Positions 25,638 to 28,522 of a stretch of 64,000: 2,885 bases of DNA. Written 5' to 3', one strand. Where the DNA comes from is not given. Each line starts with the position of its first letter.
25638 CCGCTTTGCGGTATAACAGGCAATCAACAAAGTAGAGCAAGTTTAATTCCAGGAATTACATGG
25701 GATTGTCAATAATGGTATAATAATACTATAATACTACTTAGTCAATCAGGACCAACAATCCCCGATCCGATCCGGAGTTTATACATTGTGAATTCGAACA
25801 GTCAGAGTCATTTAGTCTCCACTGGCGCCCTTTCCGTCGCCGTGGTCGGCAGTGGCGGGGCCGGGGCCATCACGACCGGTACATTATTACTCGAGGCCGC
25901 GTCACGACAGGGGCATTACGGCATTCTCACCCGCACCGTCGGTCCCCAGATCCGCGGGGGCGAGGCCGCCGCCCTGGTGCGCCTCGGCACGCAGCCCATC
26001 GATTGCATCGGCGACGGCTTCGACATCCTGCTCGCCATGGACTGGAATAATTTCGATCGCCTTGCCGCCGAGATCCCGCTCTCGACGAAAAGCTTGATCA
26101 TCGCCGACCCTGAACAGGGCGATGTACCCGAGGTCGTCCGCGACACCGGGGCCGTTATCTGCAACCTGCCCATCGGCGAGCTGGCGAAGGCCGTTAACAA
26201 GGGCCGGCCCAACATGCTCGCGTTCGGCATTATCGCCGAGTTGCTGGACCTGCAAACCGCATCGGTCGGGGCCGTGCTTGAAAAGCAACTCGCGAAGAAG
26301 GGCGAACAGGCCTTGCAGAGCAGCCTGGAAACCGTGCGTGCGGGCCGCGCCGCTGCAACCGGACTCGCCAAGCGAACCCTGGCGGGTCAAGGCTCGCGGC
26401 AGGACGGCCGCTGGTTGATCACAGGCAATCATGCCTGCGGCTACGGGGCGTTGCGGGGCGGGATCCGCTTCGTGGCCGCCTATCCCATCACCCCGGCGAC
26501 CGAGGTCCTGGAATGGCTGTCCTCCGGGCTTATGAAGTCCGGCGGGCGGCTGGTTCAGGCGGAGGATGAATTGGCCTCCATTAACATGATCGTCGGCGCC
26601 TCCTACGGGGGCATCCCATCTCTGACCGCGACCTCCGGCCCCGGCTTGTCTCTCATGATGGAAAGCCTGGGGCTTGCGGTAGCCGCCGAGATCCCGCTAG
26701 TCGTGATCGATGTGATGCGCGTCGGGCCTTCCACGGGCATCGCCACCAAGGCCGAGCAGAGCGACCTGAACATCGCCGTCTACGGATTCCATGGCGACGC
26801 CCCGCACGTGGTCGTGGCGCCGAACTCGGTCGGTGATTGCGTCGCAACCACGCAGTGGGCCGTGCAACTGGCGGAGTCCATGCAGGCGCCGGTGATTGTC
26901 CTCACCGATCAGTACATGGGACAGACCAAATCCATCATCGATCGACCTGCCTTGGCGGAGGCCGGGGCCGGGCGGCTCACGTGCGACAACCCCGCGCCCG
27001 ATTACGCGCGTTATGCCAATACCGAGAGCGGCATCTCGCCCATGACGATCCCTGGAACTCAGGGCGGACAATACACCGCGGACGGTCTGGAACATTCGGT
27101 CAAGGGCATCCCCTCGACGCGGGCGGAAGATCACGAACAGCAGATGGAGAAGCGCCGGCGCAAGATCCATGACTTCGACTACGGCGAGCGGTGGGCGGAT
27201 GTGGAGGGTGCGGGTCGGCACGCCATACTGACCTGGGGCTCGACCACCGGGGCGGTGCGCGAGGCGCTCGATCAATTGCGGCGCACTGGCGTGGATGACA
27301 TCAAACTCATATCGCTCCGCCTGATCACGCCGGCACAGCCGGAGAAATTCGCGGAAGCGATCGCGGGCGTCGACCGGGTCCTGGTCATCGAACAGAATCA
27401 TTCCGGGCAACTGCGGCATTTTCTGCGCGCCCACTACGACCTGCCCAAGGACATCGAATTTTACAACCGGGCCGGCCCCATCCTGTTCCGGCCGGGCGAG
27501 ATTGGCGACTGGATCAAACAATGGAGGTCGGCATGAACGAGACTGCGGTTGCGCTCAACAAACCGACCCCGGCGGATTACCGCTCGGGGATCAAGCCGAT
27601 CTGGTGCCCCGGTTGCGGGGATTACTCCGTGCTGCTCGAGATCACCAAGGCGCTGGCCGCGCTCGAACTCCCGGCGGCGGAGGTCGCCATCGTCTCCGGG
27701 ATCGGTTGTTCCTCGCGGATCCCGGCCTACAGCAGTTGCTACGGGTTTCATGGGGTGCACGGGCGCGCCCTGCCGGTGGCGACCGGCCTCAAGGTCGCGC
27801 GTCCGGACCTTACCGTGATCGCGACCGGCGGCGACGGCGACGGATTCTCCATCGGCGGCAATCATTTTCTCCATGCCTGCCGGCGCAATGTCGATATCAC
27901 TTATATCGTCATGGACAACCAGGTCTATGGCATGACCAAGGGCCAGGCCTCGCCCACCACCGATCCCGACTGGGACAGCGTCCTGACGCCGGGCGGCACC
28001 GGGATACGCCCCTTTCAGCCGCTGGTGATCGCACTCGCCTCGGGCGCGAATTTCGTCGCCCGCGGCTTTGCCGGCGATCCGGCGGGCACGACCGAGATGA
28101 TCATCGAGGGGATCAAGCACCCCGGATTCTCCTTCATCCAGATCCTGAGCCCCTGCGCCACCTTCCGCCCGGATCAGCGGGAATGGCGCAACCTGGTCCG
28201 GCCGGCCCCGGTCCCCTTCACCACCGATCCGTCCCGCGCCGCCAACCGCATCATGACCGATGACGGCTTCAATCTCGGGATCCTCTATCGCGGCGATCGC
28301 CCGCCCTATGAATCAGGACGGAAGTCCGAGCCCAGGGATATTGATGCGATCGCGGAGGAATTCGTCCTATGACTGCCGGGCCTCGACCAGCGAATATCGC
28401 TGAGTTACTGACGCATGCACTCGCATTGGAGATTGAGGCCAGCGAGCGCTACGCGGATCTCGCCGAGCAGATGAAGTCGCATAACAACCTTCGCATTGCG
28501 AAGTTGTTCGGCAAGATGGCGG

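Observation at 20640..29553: Thauera-type benzoyl-CoA reductase module (bcrCBAD-fdx) with its reductant-regenerating korAB and an attached peroxide-defence pair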

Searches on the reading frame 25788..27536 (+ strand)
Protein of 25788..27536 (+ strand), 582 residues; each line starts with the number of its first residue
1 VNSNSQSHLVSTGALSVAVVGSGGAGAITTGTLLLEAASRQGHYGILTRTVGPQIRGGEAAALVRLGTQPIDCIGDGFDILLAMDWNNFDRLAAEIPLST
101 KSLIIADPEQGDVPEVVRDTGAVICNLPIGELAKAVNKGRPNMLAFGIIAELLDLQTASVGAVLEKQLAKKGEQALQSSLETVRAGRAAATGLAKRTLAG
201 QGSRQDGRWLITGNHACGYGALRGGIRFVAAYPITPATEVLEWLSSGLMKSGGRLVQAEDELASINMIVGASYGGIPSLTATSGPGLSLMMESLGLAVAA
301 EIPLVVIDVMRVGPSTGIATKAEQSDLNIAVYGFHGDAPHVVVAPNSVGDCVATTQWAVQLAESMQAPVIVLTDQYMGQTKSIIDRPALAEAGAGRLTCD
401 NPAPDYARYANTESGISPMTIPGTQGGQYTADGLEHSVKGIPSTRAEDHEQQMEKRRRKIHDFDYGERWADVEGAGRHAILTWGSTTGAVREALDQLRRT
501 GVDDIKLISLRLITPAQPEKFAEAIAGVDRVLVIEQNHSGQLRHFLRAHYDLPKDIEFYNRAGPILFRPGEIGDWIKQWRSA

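Call 5: search_protein_families(library=ncbifam, proteins=[window:25788-27536:+])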
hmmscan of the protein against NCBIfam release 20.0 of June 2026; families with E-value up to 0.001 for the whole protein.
window:25788-27536:+ (582 aa): 18 families
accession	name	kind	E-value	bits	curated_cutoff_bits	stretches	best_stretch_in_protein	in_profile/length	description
TIGR03710.1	OAFO_sf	subfamily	2.4e-167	557.9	482.75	1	15-572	2-557/561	2-oxoacid:acceptor oxidoreductase subunit alpha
NF006412.0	PRK08659.1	equivalog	3.7e-87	293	411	1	209-578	6-375/378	2-oxoacid:acceptor oxidoreductase subunit alpha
NF041170.1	Oxoac_fdxalpha_Archa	equivalog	1.9e-79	267.7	800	1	141-550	169-594/636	2-oxoacid:ferredoxin oxidoreductase subunit alpha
NF007206.0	PRK09627.1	equivalog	4.2e-62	210.3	579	1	211-577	6-373/375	2-oxoglutarate synthase subunit alpha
NF005507.0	PRK07119.1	subfamily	2.8e-57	194.1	399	2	208-387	4-183/352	3-methyl-2-oxobutanoate dehydrogenase subunit VorB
NF006232.0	PRK08366.1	equivalog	1.5e-18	66.6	646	1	208-312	7-113/394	2-ketoisovalerate ferredoxin oxidoreductase subunit alpha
NF040682.1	PorA_Arch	equivalog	3.4e-17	62.4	550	1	210-325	5-121/387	pyruvate synthase subunit PorA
NF045764.1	PhenlGlyoxDHPadG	equivalog_domain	2.2e-15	56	700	1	211-536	5-327/398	NADH-dependent phenylglyoxylate dehydrogenase subunit alpha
NF007201.0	PRK09622.1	equivalog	2.7e-13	49.6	590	1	213-377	15-177/405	2-oxoacid:ferredoxin oxidoreductase subunit alpha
NF006233.0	PRK08367.1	equivalog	3.9e-13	49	625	1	210-306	6-104/394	pyruvate ferredoxin oxidoreductase subunit alpha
TIGR03336.1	IOR_alpha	equivalog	6e-13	48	650.9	1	210-384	4-172/595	indolepyruvate ferredoxin oxidoreductase subunit alpha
NF005322.0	PRK06853.1-2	equivalog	5.1e-06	26.4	237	1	15-191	6-194/197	indolepyruvate oxidoreductase subunit beta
NF009589.0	PRK13030.1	subfamily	1.2e-05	23.2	816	0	14-70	728-784/1170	indolepyruvate ferredoxin oxidoreductase family protein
NF006323.0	PRK08537.1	equivalog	1.4e-05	24.5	235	1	17-159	5-150/181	2-oxoacid:ferredoxin oxidoreductase subunit gamma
NF005324.0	PRK06853.1-4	equivalog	0.00012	22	222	1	18-192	6-191/196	indolepyruvate oxidoreductase subunit beta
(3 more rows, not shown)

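Call 6: search_protein_families(library=pfam, proteins=[window:25788-27536:+])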
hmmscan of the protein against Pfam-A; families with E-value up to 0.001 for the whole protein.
window:25788-27536:+ (582 aa): 4 families
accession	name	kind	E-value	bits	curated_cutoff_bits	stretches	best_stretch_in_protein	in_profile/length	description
PF01855.24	POR_N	-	5.8e-54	183.7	27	1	220-455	2-231/231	Pyruvate flavodoxin/ferredoxin oxidoreductase, thiamine diP-bdg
PF01558.24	POR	-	4.2e-21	76.3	27.4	1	23-187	1-172/173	Pyruvate ferredoxin/flavodoxin oxidoreductase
PF17147.9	PFOR_II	-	5.3e-06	27.2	27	1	479-569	4-99/102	Pyruvate:ferredoxin oxidoreductase core domain II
PF02780.25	Transketolase_C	-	0.00057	20.2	25.9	0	479-538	13-71/124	Transketolase, C-terminal domain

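Call 51: search_solved_structures(query=window:25788-27536:+, max_evalue=1e-10)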
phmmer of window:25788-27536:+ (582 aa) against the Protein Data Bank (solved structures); distinct sequences matched with E-value up to 1e-10: 5.
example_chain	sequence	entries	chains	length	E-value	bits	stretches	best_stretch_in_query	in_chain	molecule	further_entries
6n2n_A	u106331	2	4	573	7.3e-106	358.3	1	15-575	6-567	Pyruvate flavodoxin/ferredoxin oxidoreductase domain protein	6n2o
5b48_A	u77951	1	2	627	4.7e-51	177.4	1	202-547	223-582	2-oxoacid--ferredoxin oxidoreductase alpha subunit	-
5b46_A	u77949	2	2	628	7e-51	176.8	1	208-543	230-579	2-oxoacid--ferredoxin oxidoreductase alpha subunit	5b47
8ys5_A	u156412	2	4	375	1.9e-50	175.4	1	212-571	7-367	2-oxoglutarate synthase subunit alpha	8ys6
1yd7_A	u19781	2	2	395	1.4e-48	169.2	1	211-577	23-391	2-keto acid:ferredoxin oxidoreductase subunit alpha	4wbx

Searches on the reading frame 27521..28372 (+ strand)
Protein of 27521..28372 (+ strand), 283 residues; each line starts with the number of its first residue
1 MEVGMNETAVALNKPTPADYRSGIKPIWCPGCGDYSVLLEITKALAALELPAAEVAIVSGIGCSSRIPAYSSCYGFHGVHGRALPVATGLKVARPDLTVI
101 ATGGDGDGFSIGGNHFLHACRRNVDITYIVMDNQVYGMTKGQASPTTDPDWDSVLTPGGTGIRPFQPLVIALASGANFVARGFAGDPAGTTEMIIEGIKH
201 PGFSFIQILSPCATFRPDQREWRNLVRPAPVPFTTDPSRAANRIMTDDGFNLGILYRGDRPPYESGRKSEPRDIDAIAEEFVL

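Call 5: search_protein_families(library=ncbifam, proteins=[window:27521-28372:+])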
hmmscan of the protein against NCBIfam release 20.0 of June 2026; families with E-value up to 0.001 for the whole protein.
window:27521-28372:+ (283 aa): 39 families (the best 25 are shown)
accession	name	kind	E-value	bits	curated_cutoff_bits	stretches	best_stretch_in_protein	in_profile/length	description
NF008820.0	PRK11866.1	equivalog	3e-84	282.8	402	1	16-265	5-259/287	2-oxoacid ferredoxin oxidoreductase subunit beta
TIGR02177.1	PorB_KorB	subfamily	3.4e-77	259.7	261.9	1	27-216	2-191/286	2-oxoacid:acceptor oxidoreductase, beta subunit, pyruvate/2-ketoisovalerate family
NF008821.0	PRK11869.1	equivalog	2.6e-71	239.8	438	1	27-266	15-256/286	2-oxoacid ferredoxin oxidoreductase subunit beta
NF041171.1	Oxoac_fdxbeta_Archa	equivalog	2e-66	224.3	423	1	28-216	5-193/296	2-oxoacid:ferredoxin oxidoreductase subunit beta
NF007207.0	PRK09628.1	equivalog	1.6e-55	188.7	364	1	26-213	16-203/277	2-oxoglutarate ferredoxin oxidoreductase subunit beta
NF008819.1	PRK11865.1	equivalog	1.2e-12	47.7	405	1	29-214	21-214/300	pyruvate synthase subunit PorB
NF008818.0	PRK11864.1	subfamily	3.5e-12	46.1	405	1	29-214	21-210/300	3-methyl-2-oxobutanoate dehydrogenase subunit beta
NF004813.0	PRK06163.1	equivalog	7.1e-10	38.9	240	1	76-149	55-128/202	hypothetical protein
TIGR03336.1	IOR_alpha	equivalog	3.6e-09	35.5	650.9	1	26-218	356-537/595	indolepyruvate ferredoxin oxidoreductase subunit alpha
NF006052.0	PRK08199.1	subfamily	2.5e-07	29.4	539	1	78-138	415-474/559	thiamine pyrophosphate protein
NF004772.0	PRK06112.1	subfamily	2.8e-07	29.2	673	1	81-140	440-498/578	acetolactate synthase catalytic subunit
NF006203.0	PRK08327.1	equivalog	2.9e-07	29.4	456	1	77-141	431-496/571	thiamine pyrophosphate-requiring protein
NF006122.0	PRK08266.1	subfamily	5.1e-07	28.5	571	1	74-139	398-462/543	hypothetical protein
TIGR03846.1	sulfopy_beta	equivalog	1.4e-06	28.3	221.5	1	76-154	40-119/182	sulfopyruvate decarboxylase subunit beta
NF004919.0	PRK06276.1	equivalog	1.6e-06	26.8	866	1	75-139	412-475/582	acetolactate synthase large subunit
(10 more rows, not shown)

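Call 6: search_protein_families(library=pfam, proteins=[window:27521-28372:+])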
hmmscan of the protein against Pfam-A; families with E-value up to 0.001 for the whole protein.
window:27521-28372:+ (283 aa): 1 family
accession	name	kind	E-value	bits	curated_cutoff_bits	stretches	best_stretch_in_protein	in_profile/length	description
PF02775.26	TPP_enzyme_C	-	7.8e-29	100.9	21.9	1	61-208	2-151/151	Thiamine pyrophosphate enzyme, C-terminal TPP binding domain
